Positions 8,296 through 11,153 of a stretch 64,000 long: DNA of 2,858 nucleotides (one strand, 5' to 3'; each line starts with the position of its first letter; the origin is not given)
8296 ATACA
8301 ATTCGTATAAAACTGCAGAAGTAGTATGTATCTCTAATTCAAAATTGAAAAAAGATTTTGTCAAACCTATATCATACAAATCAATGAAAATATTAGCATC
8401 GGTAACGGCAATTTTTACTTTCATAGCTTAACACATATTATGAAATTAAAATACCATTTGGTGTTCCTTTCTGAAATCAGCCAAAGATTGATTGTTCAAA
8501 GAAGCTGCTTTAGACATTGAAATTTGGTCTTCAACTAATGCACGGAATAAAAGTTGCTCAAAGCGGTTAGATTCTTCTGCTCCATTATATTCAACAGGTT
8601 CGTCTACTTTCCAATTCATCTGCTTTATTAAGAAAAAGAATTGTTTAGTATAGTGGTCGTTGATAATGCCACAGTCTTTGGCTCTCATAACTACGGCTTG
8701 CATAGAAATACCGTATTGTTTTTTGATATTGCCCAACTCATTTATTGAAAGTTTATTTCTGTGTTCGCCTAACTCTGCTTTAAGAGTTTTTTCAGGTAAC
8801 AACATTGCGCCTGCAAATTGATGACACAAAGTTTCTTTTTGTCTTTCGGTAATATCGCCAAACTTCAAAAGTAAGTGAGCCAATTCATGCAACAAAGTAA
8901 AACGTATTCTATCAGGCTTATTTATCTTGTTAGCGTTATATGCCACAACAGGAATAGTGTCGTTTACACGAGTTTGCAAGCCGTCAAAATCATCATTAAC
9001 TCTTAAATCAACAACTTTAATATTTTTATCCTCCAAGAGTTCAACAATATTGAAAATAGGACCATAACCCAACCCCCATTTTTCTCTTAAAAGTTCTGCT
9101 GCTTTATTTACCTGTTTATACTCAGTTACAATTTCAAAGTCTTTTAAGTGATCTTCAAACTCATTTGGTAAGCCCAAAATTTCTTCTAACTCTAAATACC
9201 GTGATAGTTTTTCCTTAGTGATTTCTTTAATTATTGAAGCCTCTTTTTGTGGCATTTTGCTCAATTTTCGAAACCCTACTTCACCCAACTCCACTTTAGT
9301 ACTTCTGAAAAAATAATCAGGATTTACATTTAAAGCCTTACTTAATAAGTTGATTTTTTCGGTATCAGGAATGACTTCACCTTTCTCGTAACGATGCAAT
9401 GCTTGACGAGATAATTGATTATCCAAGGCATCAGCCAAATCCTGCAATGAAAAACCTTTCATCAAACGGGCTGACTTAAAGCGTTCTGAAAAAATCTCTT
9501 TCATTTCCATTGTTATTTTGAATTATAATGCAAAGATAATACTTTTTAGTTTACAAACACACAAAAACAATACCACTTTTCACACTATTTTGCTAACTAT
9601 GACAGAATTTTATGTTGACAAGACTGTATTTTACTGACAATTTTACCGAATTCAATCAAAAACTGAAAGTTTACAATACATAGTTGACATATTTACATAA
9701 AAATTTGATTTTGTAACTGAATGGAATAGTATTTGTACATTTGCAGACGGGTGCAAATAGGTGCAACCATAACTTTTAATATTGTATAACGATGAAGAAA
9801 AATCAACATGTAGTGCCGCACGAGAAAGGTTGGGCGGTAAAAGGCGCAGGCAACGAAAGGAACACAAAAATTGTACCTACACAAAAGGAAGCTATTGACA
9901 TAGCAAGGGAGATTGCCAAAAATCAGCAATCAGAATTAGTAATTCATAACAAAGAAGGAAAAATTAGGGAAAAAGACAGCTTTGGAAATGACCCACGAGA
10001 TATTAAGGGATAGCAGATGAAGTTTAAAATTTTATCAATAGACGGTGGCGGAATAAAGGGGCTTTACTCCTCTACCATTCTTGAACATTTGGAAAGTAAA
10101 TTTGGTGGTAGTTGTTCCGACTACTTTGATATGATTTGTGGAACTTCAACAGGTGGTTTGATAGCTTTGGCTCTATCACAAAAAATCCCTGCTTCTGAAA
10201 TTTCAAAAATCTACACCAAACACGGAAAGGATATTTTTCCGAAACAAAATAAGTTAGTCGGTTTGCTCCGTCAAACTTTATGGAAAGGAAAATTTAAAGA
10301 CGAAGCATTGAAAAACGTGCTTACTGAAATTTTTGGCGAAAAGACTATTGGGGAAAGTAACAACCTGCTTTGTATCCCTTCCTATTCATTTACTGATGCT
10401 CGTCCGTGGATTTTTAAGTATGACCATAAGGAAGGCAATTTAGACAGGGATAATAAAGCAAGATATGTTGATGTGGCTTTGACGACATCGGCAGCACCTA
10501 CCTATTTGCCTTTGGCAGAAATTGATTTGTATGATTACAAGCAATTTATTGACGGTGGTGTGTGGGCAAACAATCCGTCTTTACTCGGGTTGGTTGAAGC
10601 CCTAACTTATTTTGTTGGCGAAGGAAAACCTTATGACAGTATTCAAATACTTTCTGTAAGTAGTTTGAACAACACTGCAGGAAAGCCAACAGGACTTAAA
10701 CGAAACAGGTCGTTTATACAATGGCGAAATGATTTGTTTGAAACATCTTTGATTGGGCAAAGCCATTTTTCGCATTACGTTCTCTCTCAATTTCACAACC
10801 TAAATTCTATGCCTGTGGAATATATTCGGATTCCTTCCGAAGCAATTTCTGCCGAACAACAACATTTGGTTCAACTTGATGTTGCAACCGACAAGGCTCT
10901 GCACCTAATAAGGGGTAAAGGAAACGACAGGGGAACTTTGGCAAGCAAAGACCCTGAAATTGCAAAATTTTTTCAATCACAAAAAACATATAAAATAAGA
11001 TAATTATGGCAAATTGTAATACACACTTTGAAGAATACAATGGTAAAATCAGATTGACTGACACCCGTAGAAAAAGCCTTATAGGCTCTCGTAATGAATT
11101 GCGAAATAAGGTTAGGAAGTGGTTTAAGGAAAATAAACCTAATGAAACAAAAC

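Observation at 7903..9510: Fused XRE-HTH/ImmA-IrrE metallopeptidase with a downstream PIN-like gene: an autonomous toxin-type module, or a one-protein CapH/CapP-like CBASS regulator?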

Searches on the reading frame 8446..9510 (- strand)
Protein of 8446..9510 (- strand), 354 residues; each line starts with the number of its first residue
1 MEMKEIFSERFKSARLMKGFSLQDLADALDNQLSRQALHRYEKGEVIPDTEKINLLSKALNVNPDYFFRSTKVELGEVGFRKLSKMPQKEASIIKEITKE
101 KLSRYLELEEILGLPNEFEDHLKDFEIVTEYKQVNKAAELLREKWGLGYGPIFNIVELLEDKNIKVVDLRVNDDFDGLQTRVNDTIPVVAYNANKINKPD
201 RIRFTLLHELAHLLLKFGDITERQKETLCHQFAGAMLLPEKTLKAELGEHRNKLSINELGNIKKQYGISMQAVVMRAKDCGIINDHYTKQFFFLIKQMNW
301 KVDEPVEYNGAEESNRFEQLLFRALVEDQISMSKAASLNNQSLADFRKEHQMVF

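Call 5: search_protein_families(library=pfam, proteins=[window:8446-9510:-], max_evalue=0.1)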
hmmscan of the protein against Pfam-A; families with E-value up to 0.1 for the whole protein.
window:8446-9510:- (354 aa): 7 families
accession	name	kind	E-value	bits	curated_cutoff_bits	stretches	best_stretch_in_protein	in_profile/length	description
PF06114.19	Peptidase_M78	-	1.1e-13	51.5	22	1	161-277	3-122/123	IrrE N-terminal-like domain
PF01381.28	HTH_3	-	3.2e-12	46.7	23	1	12-67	2-55/55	Helix-turn-helix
PF12844.13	HTH_19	-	1.6e-08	34.7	30.2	1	9-69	2-60/64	Helix-turn-helix domain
PF13560.12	HTH_31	-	7.6e-05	23.4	27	1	7-64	2-58/64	Helix-turn-helix domain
PF13443.12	HTH_26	-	0.00011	22.9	22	1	18-64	9-54/63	Cro/C1-type HTH DNA-binding domain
PF10263.15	SprT-like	-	0.032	14.5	25.6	0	197-215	56-74/108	SprT-like family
PF14478.12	DUF4430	-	0.07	14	23.8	0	176-206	40-70/72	Domain of unknown function (DUF4430)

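Call 6: search_protein_families(library=padloc, proteins=[window:8446-9510:-], max_evalue=0.1)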
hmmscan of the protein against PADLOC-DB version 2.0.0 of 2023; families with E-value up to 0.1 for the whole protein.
window:8446-9510:- (354 aa): 19 families
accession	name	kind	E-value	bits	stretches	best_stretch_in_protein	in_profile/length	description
PDLC03954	RmrA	-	6.8e-46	154.9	1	3-319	7-329/380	-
PDLC03943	RmrA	-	1.1e-45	154.4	1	11-336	7-329/370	-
PDLC03944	RmrA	-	1.5e-45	153.9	1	3-307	3-310/384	-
PDLC03949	RmrA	-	2.7e-45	152.8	1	8-337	4-320/363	-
PDLC03948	RmrA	-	3.6e-44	149.2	1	6-331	8-340/397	-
PDLC03947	RmrA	-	4.3e-44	148.9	1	3-315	8-325/383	-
PDLC03952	RmrA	-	2.6e-40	136.5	1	4-309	20-331/395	-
PDLC03951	RmrA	-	7.4e-38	128.6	1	8-334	10-338/400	-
PDLC03953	RmrA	-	2.3e-35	120.5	1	6-329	5-331/373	-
PDLC03945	RmrA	-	2.2e-34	117.3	1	9-307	5-320/394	-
PDLC03946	RmrA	-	9.9e-33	111.3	1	8-322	4-308/357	-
PDLC03955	RmrA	-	1.2e-31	108.3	1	9-332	23-339/371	-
PDLC03956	RmrA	-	1.3e-31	108.1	1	8-335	10-340/399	-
PDLC03950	RmrA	-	2.4e-29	100.5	1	9-308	5-306/369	-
PDLC04141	capP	-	2.5e-16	57.9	1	133-280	4-153/242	capP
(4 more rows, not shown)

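Call 8: search_protein_families(library=ncbifam, proteins=[window:8446-9510:-], max_evalue=0.1)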
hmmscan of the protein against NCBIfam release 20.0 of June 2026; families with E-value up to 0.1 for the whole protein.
window:8446-9510:- (354 aa): 6 families
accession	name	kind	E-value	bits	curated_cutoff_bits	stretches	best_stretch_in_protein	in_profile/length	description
NF052239.1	antitox_spr1629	equivalog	2e-33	116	335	1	9-307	5-320/377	spr1629 family repressor/antitoxin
NF041951.1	phage_RstR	subfamily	6.9e-11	42.4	80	1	7-98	3-96/108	RstR family transcriptional repressor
NF047948.1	male_kill_WMK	equivalog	5.7e-06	26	300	1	9-71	165-225/300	WO male-killing family protein Wmk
TIGR00270.2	TIGR00270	equivalog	7.3e-06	25.9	110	1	3-63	72-130/159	multiprotein bridging factor aMBF1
TIGR03830.1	CxxCG_CxxCG_HTH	subfamily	0.00015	21.5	61.8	1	9-65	68-121/127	type II TA system antitoxin MqsA family protein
NF003162.0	PRK04140.1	equivalog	0.0015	17.6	263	1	8-61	128-179/317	transcriptional regulator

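Call 19: find_homologous_proteins(query=window:8446-9510:-, max_evalue=0.001)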
Query window:8446-9510:- (354 aa): 1943 proteins with E <= 0.001 among 5361 candidates; the best 120 are listed.
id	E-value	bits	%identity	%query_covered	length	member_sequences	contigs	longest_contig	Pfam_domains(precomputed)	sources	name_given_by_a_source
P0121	2.1e-229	778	100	100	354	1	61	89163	PF12844.14,PF01381.29,PF06114.20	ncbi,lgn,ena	-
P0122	3.4e-228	774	100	99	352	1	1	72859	PF12844.14,PF01381.29,PF06114.20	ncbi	ncbi:MAG: helix-turn-helix domain-containing protein [Paludibacteraceae bacterium]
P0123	4.4e-222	754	97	100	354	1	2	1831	PF12844.14,PF01381.29,PF06114.20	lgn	-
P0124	4.5e-220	747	95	100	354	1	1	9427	PF12844.14,PF01381.29,PF06114.20,PF13560.13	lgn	-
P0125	1.8e-219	745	95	100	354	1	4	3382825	PF12844.14,PF01381.29,PF06114.20,PF13560.13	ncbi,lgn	ncbi:XRE family transcriptional regulator [Paludibacter sp.]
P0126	3.3e-218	741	95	100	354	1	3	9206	PF12844.14,PF01381.29,PF06114.20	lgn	-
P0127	1.2e-216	736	94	99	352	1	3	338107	PF12844.14,PF01381.29,PF06114.20,PF13560.13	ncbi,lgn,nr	ncbi:MAG: ImmA/IrrE family metallo-endopeptidase [Bacteroidetes bacterium]|nr:MAG: ImmA/IrrE family 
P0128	1.2e-215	733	93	100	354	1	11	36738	PF12844.14,PF01381.29,PF06114.20,PF13560.13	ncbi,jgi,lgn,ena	-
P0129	2.3e-215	732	94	99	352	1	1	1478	PF12844.14,PF01381.29,PF06114.20,PF13560.13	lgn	-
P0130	2.4e-215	732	94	99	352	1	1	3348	PF12844.14,PF01381.29,PF06114.20,PF13560.13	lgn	-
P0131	3.4e-215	731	93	99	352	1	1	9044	PF12844.14,PF01381.29,PF06114.20,PF13560.13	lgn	-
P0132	3.8e-215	731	94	100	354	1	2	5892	PF12844.14,PF01381.29,PF06114.20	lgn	-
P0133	4.1e-215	731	93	100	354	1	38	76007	PF12844.14,PF01381.29,PF06114.20,PF13560.13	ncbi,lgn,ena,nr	ncbi:MAG TPA: XRE family transcriptional regulator [Niabella sp.]|nr:XRE family transcriptional regu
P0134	4.6e-215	731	93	100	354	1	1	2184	PF12844.14,PF01381.29,PF06114.20,PF13560.13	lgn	-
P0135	6.9e-215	730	92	100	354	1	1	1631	PF12844.14,PF01381.29,PF06114.20,PF13560.13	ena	-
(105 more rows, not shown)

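Call 37: search_solved_structures(query=window:8446-9510:-, max_evalue=1, show_alignments=3)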
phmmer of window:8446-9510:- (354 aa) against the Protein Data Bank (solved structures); distinct sequences matched with E-value up to 1: 14.
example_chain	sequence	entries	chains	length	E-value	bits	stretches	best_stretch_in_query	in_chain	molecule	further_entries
3lfp_A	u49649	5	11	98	0.00035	22.9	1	9-76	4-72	Csp231I C protein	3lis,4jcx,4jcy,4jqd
9sf2_A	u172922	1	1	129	0.0088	18.3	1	10-72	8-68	Transcriptional regulator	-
1adr_A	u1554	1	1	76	0.017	17.3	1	9-70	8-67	P22 C2 REPRESSOR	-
2r1j_L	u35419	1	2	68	0.021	17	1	8-69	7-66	Repressor protein C2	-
7t8i_A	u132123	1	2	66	0.022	17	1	8-68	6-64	Phage element (ICEBs1)transcriptional regulator (Xre family)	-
3jxb_C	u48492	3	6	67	0.022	17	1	9-69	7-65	Repressor protein C2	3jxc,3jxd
8slm_A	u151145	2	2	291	0.048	15.9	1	195-244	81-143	Zn dependent hydrolase fused to HTH domain, IrrE ortholog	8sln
7n10_B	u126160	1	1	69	0.083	15.1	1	3-66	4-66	ComR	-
7n1n_B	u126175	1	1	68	0.1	14.8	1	5-66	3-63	ComR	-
3dte_A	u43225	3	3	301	0.15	14.2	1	195-241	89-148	IrrE protein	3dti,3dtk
2b5a_A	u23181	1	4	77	0.26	13.5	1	2-72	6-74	C.BclI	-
7t5u_A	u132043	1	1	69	0.28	13.4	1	8-68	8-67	Helix-turn-helix domain-containing protein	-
1rzn_A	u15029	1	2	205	0.7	12.1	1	257-314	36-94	Recombination protein U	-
1zp7_A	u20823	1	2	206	0.71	12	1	257-314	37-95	Recombination protein U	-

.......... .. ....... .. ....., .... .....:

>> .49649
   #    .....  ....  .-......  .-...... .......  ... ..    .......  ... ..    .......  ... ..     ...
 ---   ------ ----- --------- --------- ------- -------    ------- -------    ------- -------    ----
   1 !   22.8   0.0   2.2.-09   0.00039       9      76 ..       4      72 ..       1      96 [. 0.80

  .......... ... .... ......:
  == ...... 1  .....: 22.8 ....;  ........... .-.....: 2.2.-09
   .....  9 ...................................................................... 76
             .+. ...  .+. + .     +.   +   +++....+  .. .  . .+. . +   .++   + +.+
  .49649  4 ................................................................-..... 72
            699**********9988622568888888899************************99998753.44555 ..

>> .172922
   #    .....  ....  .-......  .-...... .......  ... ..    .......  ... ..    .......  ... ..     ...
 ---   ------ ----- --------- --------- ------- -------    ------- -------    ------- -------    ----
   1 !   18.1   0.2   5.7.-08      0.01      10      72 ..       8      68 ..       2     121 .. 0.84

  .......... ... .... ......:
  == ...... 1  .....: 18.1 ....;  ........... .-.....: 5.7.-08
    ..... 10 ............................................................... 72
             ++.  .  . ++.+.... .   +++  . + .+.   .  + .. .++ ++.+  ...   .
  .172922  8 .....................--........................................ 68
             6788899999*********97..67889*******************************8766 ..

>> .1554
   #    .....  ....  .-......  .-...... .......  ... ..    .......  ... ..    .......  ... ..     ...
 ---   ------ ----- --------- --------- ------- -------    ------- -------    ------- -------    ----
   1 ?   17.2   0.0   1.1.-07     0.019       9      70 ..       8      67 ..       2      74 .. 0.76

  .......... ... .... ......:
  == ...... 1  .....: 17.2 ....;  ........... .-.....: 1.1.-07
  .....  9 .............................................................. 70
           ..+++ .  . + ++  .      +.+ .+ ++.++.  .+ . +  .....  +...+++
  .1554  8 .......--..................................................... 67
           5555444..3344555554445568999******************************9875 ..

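Call 65: predict_structure(alignment_id=A3)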
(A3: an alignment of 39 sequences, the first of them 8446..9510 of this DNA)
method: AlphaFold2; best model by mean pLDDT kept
length: 354 residues; sequences in the alignment: 39
mean_pLDDT: 88.7   pTM: 0.86
mean pLDDT of the five models: 88.7, 84.9, 82.9, 81.9, 80.7
residues with pLDDT >= 90: 223; 70-90: 105; 50-70: 25; < 50: 1
segments of 3 or more residues with pLDDT < 50: none
pLDDT, mean of each block of 10 residues (from residue 1): 88 93 95 94 94 94 88 78 76 91 93 91 97 97 95 92 93 86 92 77 92 95 94 96 93 88 87 92 91 77 53 84 92 90 87 67
secondary structure, 60 per line:
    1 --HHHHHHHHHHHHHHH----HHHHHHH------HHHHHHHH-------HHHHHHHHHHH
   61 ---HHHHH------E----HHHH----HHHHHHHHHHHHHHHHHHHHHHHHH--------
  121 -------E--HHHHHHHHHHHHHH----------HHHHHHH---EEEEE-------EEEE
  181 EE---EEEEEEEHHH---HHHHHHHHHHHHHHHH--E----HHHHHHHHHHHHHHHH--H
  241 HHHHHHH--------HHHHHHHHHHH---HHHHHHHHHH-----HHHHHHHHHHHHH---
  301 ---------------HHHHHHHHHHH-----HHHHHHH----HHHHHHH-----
elements in order: H3-17 H22-28 H35-42 H50-60 H64-68 H80-83 H88-112 H131-144 H155-161 E165-169 E177-182 E186-192 H199-214 H222-237 H240-247 H256-266 H270-279 H285-297 H316-326 H332-338 H343-349

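Call 68: fold_search(model_id=the predicted structure, library=pdb)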
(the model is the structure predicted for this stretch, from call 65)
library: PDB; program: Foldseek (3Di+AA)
matches with E <= 10: 378; with E <= 0.001: 1
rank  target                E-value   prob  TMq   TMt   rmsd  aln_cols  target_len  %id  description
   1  7t5t                  7.0e-04  1.00  0.31  0.39   6.1       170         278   22  Structure of Thauera sp. K11 CapP (released 2022-09-14)
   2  3dti                  1.0e-03  1.00  0.32  0.44   4.1       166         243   22  Crystal structure of the IRRE protein, a central regulator of DNA damage repair in deinococcaceae (released 2009-02-10)
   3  3dte                  2.1e-03  1.00  0.32  0.43   4.2       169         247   22  Crystal structure of the IRRE protein, a central regulator of DNA damage repair in deinococcaceae (released 2009-02-10)
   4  6hu8                  5.2e-03  0.87  0.18  0.21  23.0       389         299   13  Apo form of the competence regulator ComR from Streptococcus vestibularis (released 2019-10-23)
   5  5juf                  1.0e-02  0.75  0.18  0.21  23.2       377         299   14  Crystal structure of the apo form of ComR from S. thermophilus. (released 2016-10-26)
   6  4yv6_D                1.4e-02  0.63  0.16  0.21  23.3       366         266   15  X-ray crystal structure of Streptococcus dysgalactiae SHP pheromone receptor Rgg2 (released 2015-04-08)
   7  6qer_A                1.5e-02  0.75  0.18  0.22  23.3       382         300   13  Apo Form Of ComR From S. Thermophilus in space group C2 (released 2019-02-20)
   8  6qer_D                1.5e-02  0.72  0.17  0.21  23.7       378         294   12  Apo Form Of ComR From S. Thermophilus in space group C2 (released 2019-02-20)
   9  8slm                  2.3e-02  1.00  0.30  0.41   4.3       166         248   20  Crystal structure of Deinococcus geothermalis PprI (released 2024-03-13)
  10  5jub_A                2.9e-02  0.72  0.18  0.21  23.4       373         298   13  Crystal structure of ComR from S.thermophilus in complex with DNA and its signalling peptide ComS. (released 2016-10-26)
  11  5w4m_A                3.4e-02  0.51  0.17  0.21  21.9       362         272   14  Crystal structure of Streptococcus dysgalactiae SHP pheromone receptor Rgg2(C45S) (released 2017-10-25)
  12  7zcv_B                3.4e-02  0.35  0.15  0.18  23.9       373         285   11  Rgg144 of Streptococcus pneumoniae (released 2022-06-01)
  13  5fd4_A                3.6e-02  0.54  0.18  0.20  24.1       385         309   11  Crystal Structure of ComR from Streptococcus suis (released 2016-11-02)
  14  6qer_C                4.3e-02  0.75  0.18  0.21  25.1       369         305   13  Apo Form Of ComR From S. Thermophilus in space group C2 (released 2019-02-20)
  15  3u3w_A                5.5e-02  0.51  0.17  0.22  23.4       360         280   12  Crystal Structure of Bacillus thuringiensis PlcR in complex with the peptide PapR7 and DNA (released 2013-01-09)
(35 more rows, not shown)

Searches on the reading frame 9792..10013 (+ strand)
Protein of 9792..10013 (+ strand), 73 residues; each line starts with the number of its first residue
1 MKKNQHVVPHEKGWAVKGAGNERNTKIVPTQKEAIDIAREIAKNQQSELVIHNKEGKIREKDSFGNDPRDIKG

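Call 5: search_protein_families(library=pfam, proteins=[window:9792-10013:+], max_evalue=0.1)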
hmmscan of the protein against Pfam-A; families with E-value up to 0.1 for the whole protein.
window:9792-10013:+ (73 aa): 2 families
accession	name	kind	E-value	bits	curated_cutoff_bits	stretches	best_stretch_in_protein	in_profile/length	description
PF09954.14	DUF2188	-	1.6e-26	92.6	22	1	5-64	1-62/62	Uncharacterized protein conserved in bacteria (DUF2188)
PF06793.17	UPF0262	-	0.032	14.7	25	1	27-59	102-134/153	Uncharacterised protein family (UPF0262)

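Call 6: search_protein_families(library=padloc, proteins=[window:9792-10013:+], max_evalue=0.1)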
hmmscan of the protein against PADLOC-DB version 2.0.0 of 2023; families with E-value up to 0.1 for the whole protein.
window:9792-10013:+ (73 aa): 2 families
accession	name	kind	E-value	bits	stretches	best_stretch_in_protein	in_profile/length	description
PDLC04941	PDC-S16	-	9.1e-37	123.7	1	1-73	1-75/75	-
PDLC04942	PDC-S16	-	2.1e-36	122.5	1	1-73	1-75/75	-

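Call 8: search_protein_families(library=ncbifam, proteins=[window:9792-10013:+], max_evalue=0.1)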
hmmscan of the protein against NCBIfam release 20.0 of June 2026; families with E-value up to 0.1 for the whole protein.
window:9792-10013:+ (73 aa): 1 family
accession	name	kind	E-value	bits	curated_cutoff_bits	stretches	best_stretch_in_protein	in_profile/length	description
NF002769.0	PRK02853.1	equivalog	0.075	13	162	1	27-59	109-141/161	hypothetical protein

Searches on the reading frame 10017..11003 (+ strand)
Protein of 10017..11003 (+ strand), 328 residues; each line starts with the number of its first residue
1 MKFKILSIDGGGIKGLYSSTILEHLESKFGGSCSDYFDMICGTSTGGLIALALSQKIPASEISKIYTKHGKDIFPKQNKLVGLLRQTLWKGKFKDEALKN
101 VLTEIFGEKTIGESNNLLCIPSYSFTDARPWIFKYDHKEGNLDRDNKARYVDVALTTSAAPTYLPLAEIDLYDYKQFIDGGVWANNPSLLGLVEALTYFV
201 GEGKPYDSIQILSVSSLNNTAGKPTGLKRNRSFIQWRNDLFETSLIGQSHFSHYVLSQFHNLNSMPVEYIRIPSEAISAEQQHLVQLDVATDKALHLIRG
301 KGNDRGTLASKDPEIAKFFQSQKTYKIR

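Call 5: search_protein_families(library=pfam, proteins=[window:10017-11003:+], max_evalue=0.1)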
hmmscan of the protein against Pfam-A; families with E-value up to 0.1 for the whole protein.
window:10017-11003:+ (328 aa): 1 family
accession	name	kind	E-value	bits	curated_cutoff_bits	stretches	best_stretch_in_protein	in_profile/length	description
PF01734.28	Patatin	-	5.1e-25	89.2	27.7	1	6-187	1-186/191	Patatin-like phospholipase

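Call 6: search_protein_families(library=padloc, proteins=[window:10017-11003:+], max_evalue=0.1)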
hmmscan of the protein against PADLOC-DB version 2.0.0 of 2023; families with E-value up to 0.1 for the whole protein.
window:10017-11003:+ (328 aa): 4 families
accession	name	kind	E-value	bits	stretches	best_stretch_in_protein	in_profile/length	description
PDLC00758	Effector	-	3.9e-110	366.2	1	2-323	5-323/331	Phospholipase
PDLC00757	Effector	-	2.4e-89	297.9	1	2-324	9-318/331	Phospholipase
PDLC00756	Effector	-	1.3e-50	170.3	1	51-322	1-261/280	Phospholipase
PDLC00755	Effector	-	3.2e-25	86.9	1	2-215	10-215/311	Phospholipase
